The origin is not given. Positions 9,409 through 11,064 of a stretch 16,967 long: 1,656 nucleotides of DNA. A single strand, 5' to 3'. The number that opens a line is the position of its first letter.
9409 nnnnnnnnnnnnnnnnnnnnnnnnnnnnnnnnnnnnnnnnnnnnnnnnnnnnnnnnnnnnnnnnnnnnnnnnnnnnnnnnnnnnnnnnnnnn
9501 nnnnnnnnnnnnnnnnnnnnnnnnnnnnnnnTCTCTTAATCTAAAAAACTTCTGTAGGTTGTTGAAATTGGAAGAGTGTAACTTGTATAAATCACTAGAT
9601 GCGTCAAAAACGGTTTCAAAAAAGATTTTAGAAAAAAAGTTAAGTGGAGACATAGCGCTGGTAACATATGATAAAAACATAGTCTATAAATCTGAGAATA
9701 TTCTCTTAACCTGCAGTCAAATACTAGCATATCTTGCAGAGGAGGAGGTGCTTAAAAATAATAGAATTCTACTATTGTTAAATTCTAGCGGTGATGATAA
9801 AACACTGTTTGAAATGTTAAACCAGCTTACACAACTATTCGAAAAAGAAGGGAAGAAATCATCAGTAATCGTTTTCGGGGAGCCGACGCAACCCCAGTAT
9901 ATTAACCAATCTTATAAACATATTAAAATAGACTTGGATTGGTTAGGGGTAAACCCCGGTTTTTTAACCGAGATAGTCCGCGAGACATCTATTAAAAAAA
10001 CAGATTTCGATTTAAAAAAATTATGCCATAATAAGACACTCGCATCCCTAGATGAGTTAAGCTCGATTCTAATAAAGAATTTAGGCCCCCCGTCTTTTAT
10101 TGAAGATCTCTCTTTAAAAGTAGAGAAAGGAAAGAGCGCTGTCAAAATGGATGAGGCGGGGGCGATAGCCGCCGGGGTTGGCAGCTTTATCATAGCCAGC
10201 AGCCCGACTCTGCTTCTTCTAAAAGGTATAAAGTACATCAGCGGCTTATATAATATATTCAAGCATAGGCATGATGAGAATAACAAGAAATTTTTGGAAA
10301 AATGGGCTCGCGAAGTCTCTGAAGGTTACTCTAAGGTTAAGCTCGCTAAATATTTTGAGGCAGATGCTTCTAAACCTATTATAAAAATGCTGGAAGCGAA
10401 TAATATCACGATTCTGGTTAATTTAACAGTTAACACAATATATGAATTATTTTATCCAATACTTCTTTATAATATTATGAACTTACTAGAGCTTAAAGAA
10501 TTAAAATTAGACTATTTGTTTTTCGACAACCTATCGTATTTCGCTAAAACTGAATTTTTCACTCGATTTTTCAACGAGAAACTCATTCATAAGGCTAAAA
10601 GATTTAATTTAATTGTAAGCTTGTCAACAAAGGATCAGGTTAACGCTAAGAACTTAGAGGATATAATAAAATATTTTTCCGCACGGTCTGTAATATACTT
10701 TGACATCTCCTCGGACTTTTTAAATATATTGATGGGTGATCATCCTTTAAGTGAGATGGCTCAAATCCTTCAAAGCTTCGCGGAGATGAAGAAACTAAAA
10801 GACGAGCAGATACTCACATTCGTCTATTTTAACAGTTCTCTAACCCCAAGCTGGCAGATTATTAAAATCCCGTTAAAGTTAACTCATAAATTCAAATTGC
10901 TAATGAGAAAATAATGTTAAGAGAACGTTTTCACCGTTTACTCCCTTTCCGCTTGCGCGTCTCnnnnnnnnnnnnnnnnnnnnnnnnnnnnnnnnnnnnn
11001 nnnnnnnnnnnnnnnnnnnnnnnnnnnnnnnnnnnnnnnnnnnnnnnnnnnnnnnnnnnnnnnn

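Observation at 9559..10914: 451-aa orphan looks like a catalytically dead HerA/FtsK/VirB4/VirD4-type ATPase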

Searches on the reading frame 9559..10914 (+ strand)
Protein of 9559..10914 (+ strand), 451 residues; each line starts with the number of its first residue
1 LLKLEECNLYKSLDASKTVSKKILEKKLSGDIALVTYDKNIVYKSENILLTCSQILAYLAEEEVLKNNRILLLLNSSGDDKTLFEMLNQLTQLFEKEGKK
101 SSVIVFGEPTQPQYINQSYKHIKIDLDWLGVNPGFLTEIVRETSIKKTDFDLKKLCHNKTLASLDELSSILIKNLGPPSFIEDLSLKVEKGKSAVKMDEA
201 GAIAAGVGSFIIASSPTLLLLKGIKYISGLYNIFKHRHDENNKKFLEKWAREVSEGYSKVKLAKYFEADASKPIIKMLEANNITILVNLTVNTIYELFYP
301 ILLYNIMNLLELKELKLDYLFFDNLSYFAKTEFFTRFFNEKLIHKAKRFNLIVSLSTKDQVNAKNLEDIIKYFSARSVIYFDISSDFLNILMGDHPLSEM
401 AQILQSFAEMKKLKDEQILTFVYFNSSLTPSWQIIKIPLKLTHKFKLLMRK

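Call 4: search_protein_families(library=pfam, proteins=[window:9559-10914:+], max_evalue=0.1)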
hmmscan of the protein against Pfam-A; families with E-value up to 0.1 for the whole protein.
window:9559-10914:+ (451 aa): 0 families

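Call 5: search_protein_families(library=ncbifam, proteins=[window:9559-10914:+], max_evalue=0.1)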
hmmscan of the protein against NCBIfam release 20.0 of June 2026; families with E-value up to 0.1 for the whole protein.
window:9559-10914:+ (451 aa): 1 family
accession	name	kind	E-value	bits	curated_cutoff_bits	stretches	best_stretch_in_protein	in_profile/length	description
NF033095.1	bla_Bc_2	exception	0.033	13.5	500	1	11-97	24-106/255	BcII family subclass B1 metallo-beta-lactamase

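Call 7: find_homologous_proteins(query=window:9559-10914:+)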
Query window:9559-10914:+ (451 aa): 5 proteins with E <= 0.001 among 8000 candidates. Only proteins of 248 to 790 residues were searched: fused or split forms outside these lengths cannot appear, so this answer is no evidence that the protein stands alone or is whole; lengths 'longer' or 'shorter' looks for them.
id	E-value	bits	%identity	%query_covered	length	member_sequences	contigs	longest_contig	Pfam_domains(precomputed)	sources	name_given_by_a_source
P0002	2.6e-261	885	92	99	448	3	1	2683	-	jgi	-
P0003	2.5e-180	618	64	98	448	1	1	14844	-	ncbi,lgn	-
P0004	6.2e-176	604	63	99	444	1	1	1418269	-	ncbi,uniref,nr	ncbi:MAG: hypothetical protein OdinLCB4_001085 [Candidatus Odinarchaeum yellowstonii]|uniref:Unchara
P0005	1.3e-173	596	63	100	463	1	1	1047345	-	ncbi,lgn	-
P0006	1.9e-106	375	46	98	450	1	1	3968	-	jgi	jgi:hypothetical protein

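Call 10: search_protein_families(library=pfam, alignment_id=A1, max_evalue=10)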
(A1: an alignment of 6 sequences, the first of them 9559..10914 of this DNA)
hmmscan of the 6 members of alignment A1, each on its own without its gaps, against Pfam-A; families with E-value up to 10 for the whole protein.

A. member 1, window:9559-10914:+ (451 aa): 1 family
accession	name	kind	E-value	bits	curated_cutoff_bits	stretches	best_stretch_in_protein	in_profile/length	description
PF00070.33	Pyr_redox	-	0.11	13.4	22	1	261-294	33-66/82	Pyridine nucleotide-disulphide oxidoreductase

B. families by the number of members that match (of 6 scanned): 4 families
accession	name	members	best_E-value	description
PF04548.22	AIG1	2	0.0099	AIG1 family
PF00070.33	Pyr_redox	2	0.036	Pyridine nucleotide-disulphide oxidoreductase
PF06266.17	HrpF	1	0.072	HrpF protein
PF18231.7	SerK_C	1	0.44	L-serine kinase SerK, C-terminal domain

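Call 11: search_solved_structures(query=A1, max_evalue=10)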
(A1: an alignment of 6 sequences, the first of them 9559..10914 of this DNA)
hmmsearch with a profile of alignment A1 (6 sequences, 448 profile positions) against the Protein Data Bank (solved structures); distinct sequences matched with E-value up to 10: 1.
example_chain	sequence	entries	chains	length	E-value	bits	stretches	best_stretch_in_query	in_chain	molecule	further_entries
1g9f_A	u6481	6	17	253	0.56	12.2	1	124-180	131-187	LECTIN | SOYBEAN AGGLUTININ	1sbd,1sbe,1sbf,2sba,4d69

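Call 13: search_protein_representatives(protein=window:9559-10914:+)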
Query: 451 residues. Proteins with E-value up to 0.001 (for the whole library): 29; up to 1e-10: 23; up to 1e-30: 6. The best 29 are listed.
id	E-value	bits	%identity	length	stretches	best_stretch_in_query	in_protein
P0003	8.0e-181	617.9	64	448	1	9-450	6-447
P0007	8.6e-99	347.7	46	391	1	66-450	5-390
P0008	7.1e-75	269.0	99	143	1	297-451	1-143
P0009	3.0e-62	227.4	31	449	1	31-448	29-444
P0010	1.9e-55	205.0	53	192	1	207-398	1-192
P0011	9.2e-31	123.7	24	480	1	32-436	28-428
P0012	5.4e-28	114.5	26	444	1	15-450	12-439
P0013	4.1e-26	108.4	27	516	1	31-440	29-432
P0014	1.2e-25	106.7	27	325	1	122-446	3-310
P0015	2.1e-24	102.7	25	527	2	44-307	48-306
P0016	1.7e-22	96.4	27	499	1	100-451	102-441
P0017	2.8e-21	92.4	25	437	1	32-428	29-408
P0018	2.9e-21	92.4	26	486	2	33-312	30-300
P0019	6.6e-21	91.2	24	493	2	19-309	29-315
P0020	1.6e-18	83.3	24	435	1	34-447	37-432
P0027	7.9e-11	58.0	25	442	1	103-444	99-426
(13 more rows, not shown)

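Call 17: list_cluster_members(proteins=[P0009, P0011, P0012, P0013, P0015, P0017, P0020, P0027, P0003, P0005])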
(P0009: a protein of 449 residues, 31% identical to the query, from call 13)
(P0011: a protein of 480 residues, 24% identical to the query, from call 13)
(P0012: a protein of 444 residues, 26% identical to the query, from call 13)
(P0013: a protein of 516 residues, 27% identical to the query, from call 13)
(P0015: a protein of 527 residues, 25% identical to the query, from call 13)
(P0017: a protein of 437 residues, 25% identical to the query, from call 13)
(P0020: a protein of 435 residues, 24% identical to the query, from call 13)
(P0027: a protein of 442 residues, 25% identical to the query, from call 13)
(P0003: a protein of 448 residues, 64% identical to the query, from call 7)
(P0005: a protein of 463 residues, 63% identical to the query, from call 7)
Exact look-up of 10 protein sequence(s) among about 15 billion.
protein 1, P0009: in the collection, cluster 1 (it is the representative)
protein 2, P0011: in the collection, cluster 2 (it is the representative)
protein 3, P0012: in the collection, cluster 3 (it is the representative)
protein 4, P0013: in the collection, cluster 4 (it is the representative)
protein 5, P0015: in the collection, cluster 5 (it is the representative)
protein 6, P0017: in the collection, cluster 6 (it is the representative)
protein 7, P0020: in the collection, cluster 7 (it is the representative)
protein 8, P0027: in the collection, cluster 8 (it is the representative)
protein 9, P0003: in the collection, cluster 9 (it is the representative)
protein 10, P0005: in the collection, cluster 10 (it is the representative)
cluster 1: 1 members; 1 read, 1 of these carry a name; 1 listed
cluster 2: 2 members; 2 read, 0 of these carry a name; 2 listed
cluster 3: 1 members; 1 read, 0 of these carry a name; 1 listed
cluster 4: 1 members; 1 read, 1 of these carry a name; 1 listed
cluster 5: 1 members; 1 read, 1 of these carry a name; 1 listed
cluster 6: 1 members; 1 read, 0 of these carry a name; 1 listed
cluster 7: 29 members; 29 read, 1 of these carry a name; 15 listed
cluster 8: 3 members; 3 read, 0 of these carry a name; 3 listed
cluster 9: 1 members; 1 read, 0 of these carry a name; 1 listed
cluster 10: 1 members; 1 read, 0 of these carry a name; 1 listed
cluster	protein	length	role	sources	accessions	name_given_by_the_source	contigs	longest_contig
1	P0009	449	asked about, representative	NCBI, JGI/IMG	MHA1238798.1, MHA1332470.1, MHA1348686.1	MAG: hypothetical protein ACTSSJ_06135 [Candidatus Odinarchaeia archaeon]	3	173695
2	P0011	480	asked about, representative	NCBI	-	-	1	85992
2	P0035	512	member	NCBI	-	-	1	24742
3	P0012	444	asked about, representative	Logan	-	-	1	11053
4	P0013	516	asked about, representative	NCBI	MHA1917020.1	MAG: hypothetical protein ACTSUV_01750 [Candidatus Ranarchaeia archaeon]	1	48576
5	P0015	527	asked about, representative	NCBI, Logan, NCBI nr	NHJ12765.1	MAG: hypothetical protein EAX95_03775 [Candidatus Thorarchaeota archaeon] | hypothetical protein [Candidatus Thorarchaeota archaeon]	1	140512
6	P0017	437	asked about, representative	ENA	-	-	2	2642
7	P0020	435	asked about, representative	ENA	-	-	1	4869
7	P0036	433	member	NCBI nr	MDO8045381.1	hypothetical protein [Candidatus Baldrarchaeota archaeon]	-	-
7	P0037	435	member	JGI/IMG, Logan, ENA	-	-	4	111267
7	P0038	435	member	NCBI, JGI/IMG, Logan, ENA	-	-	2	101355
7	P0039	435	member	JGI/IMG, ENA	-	-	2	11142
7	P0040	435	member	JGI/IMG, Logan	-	-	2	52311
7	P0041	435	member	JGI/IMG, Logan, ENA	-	-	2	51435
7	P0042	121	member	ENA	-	-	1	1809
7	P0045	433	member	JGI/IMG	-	-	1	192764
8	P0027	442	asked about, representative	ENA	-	-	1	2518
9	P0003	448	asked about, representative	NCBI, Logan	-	-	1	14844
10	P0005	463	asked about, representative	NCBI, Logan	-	-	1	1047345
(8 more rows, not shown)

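Call 19: find_encoding_contigs(protein=P0015, flank=8000, max_places=2)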
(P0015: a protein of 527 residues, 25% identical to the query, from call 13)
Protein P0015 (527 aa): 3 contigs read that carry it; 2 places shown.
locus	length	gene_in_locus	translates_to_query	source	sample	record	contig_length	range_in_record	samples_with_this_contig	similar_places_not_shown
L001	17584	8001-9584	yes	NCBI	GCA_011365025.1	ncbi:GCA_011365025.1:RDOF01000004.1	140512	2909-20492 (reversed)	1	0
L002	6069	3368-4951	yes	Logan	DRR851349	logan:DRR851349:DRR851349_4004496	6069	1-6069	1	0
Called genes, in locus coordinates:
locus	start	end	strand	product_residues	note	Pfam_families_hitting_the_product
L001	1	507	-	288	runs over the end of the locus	PF02775:TPP_enzyme_C, PF12367:PFO_beta_C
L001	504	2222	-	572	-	PF01558:POR, PF01855:POR_N, PF02780:Transketolase_C (weak)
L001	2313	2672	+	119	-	-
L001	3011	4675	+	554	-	-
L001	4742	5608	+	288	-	PF13500:AAA_26 (faint)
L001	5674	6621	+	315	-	PF00890:FAD_binding_2 (faint), PF01134:GIDA (faint), PF01266:DAO (faint), PF01494:FAD_binding_3 (faint), PF07992:Pyr_redox_2, PF12831:FAD_oxidored, PF13738:Pyr_redox_3, PF00070:Pyr_redox, +2 more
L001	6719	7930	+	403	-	PF00432:Prenyltrans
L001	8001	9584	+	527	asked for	-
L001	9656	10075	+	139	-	-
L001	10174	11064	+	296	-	PF00733:Asn_synthase, PF24167:DUF7411, PF00733:Asn_synthase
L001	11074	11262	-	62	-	PF21965:SAMP2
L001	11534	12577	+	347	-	PF01154:HMG_CoA_synt_N (weak), PF08541:ACP_syn_III_C, PF08540:HMG_CoA_synt_C (weak)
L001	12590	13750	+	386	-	PF00108:Thiolase_N, PF00109:ketoacyl-synt, PF08545:ACP_syn_III (weak), PF22691:Thiolase_C_1, PF02803:Thiolase_C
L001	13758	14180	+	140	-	PF12172:zf-ChsH2, PF01796:OB_ChsH2_C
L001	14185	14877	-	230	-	PF00149:Metallophos, PF12850:Metallophos_2 (weak)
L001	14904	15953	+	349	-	PF04019:DUF359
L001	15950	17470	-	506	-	PF03853:YjeF_N, PF01256:Carb_kinase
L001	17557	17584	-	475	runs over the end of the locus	PF14691:Fer4_20, PF01262:AlaDh_PNT_C (faint), PF07992:Pyr_redox_2, PF13241:NAD_binding_7 (faint), PF00070:Pyr_redox (weak), PF13450:NAD_binding_8 (weak), PF13738:Pyr_redox_3 (weak), PF00070:Pyr_redox (weak), +2 more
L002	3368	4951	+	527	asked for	-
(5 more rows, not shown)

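Call 20: find_encoding_contigs(protein=P0013, flank=8000, max_places=2)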
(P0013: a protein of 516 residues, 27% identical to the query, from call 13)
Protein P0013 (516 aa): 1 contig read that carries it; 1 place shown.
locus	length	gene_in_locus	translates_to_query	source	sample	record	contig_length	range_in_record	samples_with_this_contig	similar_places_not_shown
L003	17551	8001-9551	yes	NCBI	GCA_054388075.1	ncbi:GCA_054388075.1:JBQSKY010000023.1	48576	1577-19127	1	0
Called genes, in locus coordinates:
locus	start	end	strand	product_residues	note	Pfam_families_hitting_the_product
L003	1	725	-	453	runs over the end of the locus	PF01966:HD, PF19276:HD_assoc_2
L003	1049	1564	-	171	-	PF04051:TRAPP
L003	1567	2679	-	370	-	PF16221:HTH_47 (faint), PF01978:TrmB (faint)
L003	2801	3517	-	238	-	PF00753:Lactamase_B, PF19583:ODP, PF23023:Anti-Pycsar_Apyc1, PF12706:Lactamase_B_2 (weak)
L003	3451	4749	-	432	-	PF12323:HTH_OrfB_IS605, PF01385:OrfB_IS605, PF07282:Cas12f1-like_TNB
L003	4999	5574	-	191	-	PF04969:CS (weak), PF00011:HSP20, PF17886:ArsA_HSP20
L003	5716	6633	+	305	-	PF00890:FAD_binding_2 (weak), PF01134:GIDA (weak), PF01266:DAO (faint), PF07992:Pyr_redox_2, PF12831:FAD_oxidored, PF13738:Pyr_redox_3, PF00070:Pyr_redox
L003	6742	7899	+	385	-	PF00432:Prenyltrans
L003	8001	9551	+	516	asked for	-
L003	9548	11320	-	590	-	PF01935:DUF87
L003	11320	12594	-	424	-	PF09376:NurA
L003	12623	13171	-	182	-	-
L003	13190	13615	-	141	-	-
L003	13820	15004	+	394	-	PF01546:Peptidase_M20, PF07687:M20_dimer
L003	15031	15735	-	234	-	PF01694:Rhomboid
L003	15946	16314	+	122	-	PF02579:Nitro_FeMo-Co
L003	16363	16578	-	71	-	-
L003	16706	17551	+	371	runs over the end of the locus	PF04055:Radical_SAM, PF13353:Fer4_12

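Call 21: find_encoding_contigs(protein=P0045, flank=8000, max_places=2)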
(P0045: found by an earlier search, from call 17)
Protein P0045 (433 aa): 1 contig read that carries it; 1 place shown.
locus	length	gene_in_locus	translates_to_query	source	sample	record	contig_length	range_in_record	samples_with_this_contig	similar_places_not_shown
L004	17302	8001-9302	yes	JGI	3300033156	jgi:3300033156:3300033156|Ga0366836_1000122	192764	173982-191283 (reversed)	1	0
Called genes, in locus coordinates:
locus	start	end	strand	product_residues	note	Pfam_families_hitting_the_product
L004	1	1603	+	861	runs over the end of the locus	PF05048:NosD, PF13229:Beta_helix, PF05048:NosD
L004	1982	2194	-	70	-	-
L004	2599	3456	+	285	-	PF00753:Lactamase_B, PF23023:Anti-Pycsar_Apyc1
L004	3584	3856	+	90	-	-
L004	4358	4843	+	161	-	PF01980:TrmO_N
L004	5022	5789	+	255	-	PF02596:DUF169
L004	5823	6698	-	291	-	PF00753:Lactamase_B, PF23023:Anti-Pycsar_Apyc1 (weak)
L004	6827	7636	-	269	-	-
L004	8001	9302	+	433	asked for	-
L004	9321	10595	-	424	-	-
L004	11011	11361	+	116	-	PF03551:PadR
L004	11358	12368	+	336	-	PF00005:ABC_tran, PF13304:AAA_21 (weak), PF13732:DrrA1-3_C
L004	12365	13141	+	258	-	PF01061:ABC2_membrane, PF12698:ABC2_membrane_3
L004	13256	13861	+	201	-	PF00583:Acetyltransf_1, PF13673:Acetyltransf_10, PF13508:Acetyltransf_7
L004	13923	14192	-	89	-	PF03575:Peptidase_S51 (weak)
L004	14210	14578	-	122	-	PF03575:Peptidase_S51 (weak)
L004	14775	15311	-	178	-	PF00890:FAD_binding_2, PF07992:Pyr_redox_2 (faint)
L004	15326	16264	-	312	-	PF01946:Thi4 (faint), PF00890:FAD_binding_2, PF01134:GIDA (faint), PF01266:DAO (faint), PF03486:HI0933_like, PF07992:Pyr_redox_2 (weak), PF12831:FAD_oxidored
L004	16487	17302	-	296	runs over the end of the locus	PF00432:Prenyltrans (weak), PF07678:TED_complement (faint), PF13243:SQHop_cyclase_C, PF13249:SQHop_cyclase_N (faint)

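Call 22: predict_structure(alignment_id=A2)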
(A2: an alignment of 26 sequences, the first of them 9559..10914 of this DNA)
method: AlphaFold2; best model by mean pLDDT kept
length: 451 residues; sequences in the alignment: 26
mean_pLDDT: 85.4   pTM: 0.87
mean pLDDT of the five models: 85.4, 85.4, 84.6, 83.2, 83.1
residues with pLDDT >= 90: 256; 70-90: 130; 50-70: 43; < 50: 22
segments of 3 or more residues with pLDDT < 50: 191-211
pLDDT, mean of each block of 10 residues (from residue 1): 66 94 90 94 91 96 96 84 87 94 89 72 95 92 79 85 94 85 59 40 39 64 59 73 86 94 95 92 96 91 96 95 92 93 93 93 88 94 92 87 93 92 92 92 84 75
secondary structure, 60 per line:
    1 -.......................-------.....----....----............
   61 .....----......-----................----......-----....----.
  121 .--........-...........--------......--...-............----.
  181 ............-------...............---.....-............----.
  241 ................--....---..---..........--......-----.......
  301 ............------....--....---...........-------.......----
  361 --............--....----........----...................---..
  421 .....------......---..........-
elements in order: H2-24 E32-36 E41-44 E49-51 H52-65 E70-75 H81-96 E101-106 H112-115 H126-131 H133-143 H152-157 H164-175 H180-192 H200-214 H218-222 H224-235 H240-256 H259-262 H271-280 E283-288 H294-312 E319-322 H325-328 H332-342 E350-356 H363-374 E377-380 H385-392 H397-415 E419-425 E432-437 H441-450

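Call 26: find_encoding_contigs(protein=P0009, flank=8000, max_places=1)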
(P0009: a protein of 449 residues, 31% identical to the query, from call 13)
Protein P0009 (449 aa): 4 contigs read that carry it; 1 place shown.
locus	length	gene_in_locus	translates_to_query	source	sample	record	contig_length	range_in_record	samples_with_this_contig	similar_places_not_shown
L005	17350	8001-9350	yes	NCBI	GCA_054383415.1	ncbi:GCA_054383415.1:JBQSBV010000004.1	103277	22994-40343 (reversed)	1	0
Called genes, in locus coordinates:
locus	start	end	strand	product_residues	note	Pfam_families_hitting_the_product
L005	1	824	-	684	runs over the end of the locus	PF04312:DUF460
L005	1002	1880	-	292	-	PF09202:Rio2_N, PF01163:RIO1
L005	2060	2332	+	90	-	PF01022:HTH_5, PF01047:MarR (faint), PF12840:HTH_20, PF25212:HVO_A0114 (weak)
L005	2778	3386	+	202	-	PF12728:HTH_17, PF00239:Resolvase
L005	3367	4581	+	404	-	PF27234:MJ0013, PF01385:OrfB_IS605 (weak), PF07282:Cas12f1-like_TNB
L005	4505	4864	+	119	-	-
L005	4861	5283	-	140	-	PF13646:HEAT_2 (weak)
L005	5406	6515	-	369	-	-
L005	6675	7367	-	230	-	-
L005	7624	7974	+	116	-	PF03551:PadR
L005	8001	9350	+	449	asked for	-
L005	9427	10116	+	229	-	-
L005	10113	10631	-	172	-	PF00881:Nitroreductase, PF14512:TM1586_NiRdase (weak), PF00881:Nitroreductase, PF14512:TM1586_NiRdase (weak)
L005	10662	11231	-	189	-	-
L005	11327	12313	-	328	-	PF02289:MCH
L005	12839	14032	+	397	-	PF08714:Fae, PF00215:OMPdecase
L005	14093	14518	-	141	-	-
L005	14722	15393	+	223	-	-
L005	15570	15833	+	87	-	-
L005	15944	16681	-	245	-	-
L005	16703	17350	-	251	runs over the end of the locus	-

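Call 27: find_encoding_contigs(protein=P0011, flank=8000, max_places=1)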
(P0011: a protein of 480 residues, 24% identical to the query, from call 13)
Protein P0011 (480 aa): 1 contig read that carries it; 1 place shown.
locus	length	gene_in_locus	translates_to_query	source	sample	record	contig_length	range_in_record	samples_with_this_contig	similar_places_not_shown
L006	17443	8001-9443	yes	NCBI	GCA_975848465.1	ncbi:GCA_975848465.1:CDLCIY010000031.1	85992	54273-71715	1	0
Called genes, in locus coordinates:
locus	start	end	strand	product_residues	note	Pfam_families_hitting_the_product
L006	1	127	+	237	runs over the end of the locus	PF15011:CA109-like (weak)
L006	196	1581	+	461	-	PF02878:PGM_PMM_I, PF02879:PGM_PMM_II, PF02880:PGM_PMM_III, PF00408:PGM_PMM_IV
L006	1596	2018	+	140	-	PF08915:tRNA-Thr_ED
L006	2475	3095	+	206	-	PF04013:Methyltrn_RNA_2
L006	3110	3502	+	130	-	PF03551:PadR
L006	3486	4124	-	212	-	PF01066:CDP-OH_P_transf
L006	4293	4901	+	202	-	PF01895:PhoU, PF02080:TrkA_C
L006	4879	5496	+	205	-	PF01895:PhoU, PF02080:TrkA_C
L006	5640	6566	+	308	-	PF00890:FAD_binding_2 (faint), PF01134:GIDA (weak), PF01266:DAO (faint), PF01946:Thi4 (faint), PF07992:Pyr_redox_2, PF12831:FAD_oxidored (weak), PF13738:Pyr_redox_3, PF00070:Pyr_redox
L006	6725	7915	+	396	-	PF00432:Prenyltrans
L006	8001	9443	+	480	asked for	-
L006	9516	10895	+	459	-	PF02403:Seryl_tRNA_N, PF00587:tRNA-synt_2b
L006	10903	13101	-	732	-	PF02384:N6_Mtase (weak), PF20473:MmeI_Mtase, PF07669:Eco57I, PF22837:M_Eco57I_C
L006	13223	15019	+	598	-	PF01935:DUF87, PF05872:HerA_C, PF10412:TrwB_AAD_bind (faint)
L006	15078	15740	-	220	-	-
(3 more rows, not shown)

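Call 28: find_encoding_contigs(protein=P0004, flank=8000, max_places=1)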
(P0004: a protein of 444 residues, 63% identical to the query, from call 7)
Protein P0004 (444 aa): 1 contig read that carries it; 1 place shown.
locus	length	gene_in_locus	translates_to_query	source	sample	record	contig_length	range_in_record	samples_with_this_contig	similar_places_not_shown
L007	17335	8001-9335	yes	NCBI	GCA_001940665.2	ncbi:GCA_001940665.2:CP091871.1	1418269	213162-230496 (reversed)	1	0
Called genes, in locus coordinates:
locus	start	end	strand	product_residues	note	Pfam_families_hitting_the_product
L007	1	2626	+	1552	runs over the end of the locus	-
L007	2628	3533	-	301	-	PF01557:FAA_hydrolase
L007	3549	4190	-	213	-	PF03259:Robl_LC7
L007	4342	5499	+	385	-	PF00155:Aminotran_1_2, PF01053:Cys_Met_Meta_PP (weak), PF01041:DegT_DnrJ_EryC1 (weak)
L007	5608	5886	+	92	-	PF01283:Ribosomal_S26e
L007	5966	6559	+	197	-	PF04013:Methyltrn_RNA_2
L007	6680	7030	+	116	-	PF03551:PadR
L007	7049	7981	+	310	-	PF00890:FAD_binding_2 (faint), PF01134:GIDA (faint), PF01266:DAO (faint), PF07992:Pyr_redox_2, PF12831:FAD_oxidored (weak), PF13738:Pyr_redox_3, PF03486:HI0933_like (weak), PF00070:Pyr_redox, +2 more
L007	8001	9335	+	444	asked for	-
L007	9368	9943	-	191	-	-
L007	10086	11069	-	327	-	PF02289:MCH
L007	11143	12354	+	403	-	PF08714:Fae, PF00215:OMPdecase, PF00834:Ribul_P_3_epim (weak)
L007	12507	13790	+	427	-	PF00483:NTP_transferase, PF12804:NTP_transf_3, PF24894:Hexapep_GlmU (faint), PF25084:LbH_EIF2B, PF00132:Hexapep (weak), PF25087:GMPPB_C, PF00132:Hexapep (weak)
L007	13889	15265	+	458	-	PF04916:Phospholip_B (weak)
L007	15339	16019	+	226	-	PF03308:MeaB (faint), PF02492:cobW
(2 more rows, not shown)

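Call 29: fold_search(model_id=the predicted structure, library=pdb)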
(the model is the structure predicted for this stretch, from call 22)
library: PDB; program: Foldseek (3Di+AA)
matches with E <= 10: 500; with E <= 0.001: 51
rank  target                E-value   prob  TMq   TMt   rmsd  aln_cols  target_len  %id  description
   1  8wfd_F                7.2e-06  1.00  0.40  0.34  12.7       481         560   12  The cryo-EM structure of TdpAB in complex with AMPPNP and DNA (released 2025-01-22)
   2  8uae_R                2.4e-05  1.00  0.42  0.37  13.6       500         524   12  E. coli Sir2_HerA complex (12:6) with ATPgamaS (released 2023-12-27)
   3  1e9s_A                5.8e-05  1.00  0.30  0.31  13.4       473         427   11  Bacterial conjugative coupling protein TrwBdeltaN70. Unbound monoclinic form. (released 2001-02-06)
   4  1e9s_M                6.2e-05  1.00  0.37  0.39  11.8       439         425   12  Bacterial conjugative coupling protein TrwBdeltaN70. Unbound monoclinic form. (released 2001-02-06)
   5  8wfd_A                6.5e-05  1.00  0.40  0.34  12.7       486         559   12  The cryo-EM structure of TdpAB in complex with AMPPNP and DNA (released 2025-01-22)
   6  1e9s_B                6.9e-05  1.00  0.35  0.37  11.8       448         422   12  Bacterial conjugative coupling protein TrwBdeltaN70. Unbound monoclinic form. (released 2001-02-06)
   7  1e9s_F                6.9e-05  1.00  0.34  0.35  12.3       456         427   13  Bacterial conjugative coupling protein TrwBdeltaN70. Unbound monoclinic form. (released 2001-02-06)
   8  1e9s_L                6.9e-05  1.00  0.35  0.37  12.0       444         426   10  Bacterial conjugative coupling protein TrwBdeltaN70. Unbound monoclinic form. (released 2001-02-06)
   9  1e9r_F                8.6e-05  1.00  0.36  0.38  11.2       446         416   13  Bacterial conjugative coupling protein TrwBdeltaN70. Trigonal form in complex with sulphate. (released 2001-02-06)
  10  8sub_N                8.6e-05  1.00  0.40  0.33  11.4       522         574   10  E. coli SIR2-HerA complex (dodecamer SIR2 pentamer HerA) (released 2023-12-27)
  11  1e9s_G                9.6e-05  1.00  0.35  0.36  12.8       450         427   13  Bacterial conjugative coupling protein TrwBdeltaN70. Unbound monoclinic form. (released 2001-02-06)
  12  8wfd_C                1.0e-04  1.00  0.35  0.30  12.9       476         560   12  The cryo-EM structure of TdpAB in complex with AMPPNP and DNA (released 2025-01-22)
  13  1e9r_B                1.3e-04  1.00  0.35  0.37  11.7       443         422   13  Bacterial conjugative coupling protein TrwBdeltaN70. Trigonal form in complex with sulphate. (released 2001-02-06)
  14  1e9s_J                1.3e-04  1.00  0.36  0.38  11.8       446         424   14  Bacterial conjugative coupling protein TrwBdeltaN70. Unbound monoclinic form. (released 2001-02-06)
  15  1gl6_E                1.4e-04  0.99  0.27  0.29  12.8       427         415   13  Plasmid coupling protein TrwB in complex with the non-hydrolysable GTP analogue GDPNP (released 2002-05-16)
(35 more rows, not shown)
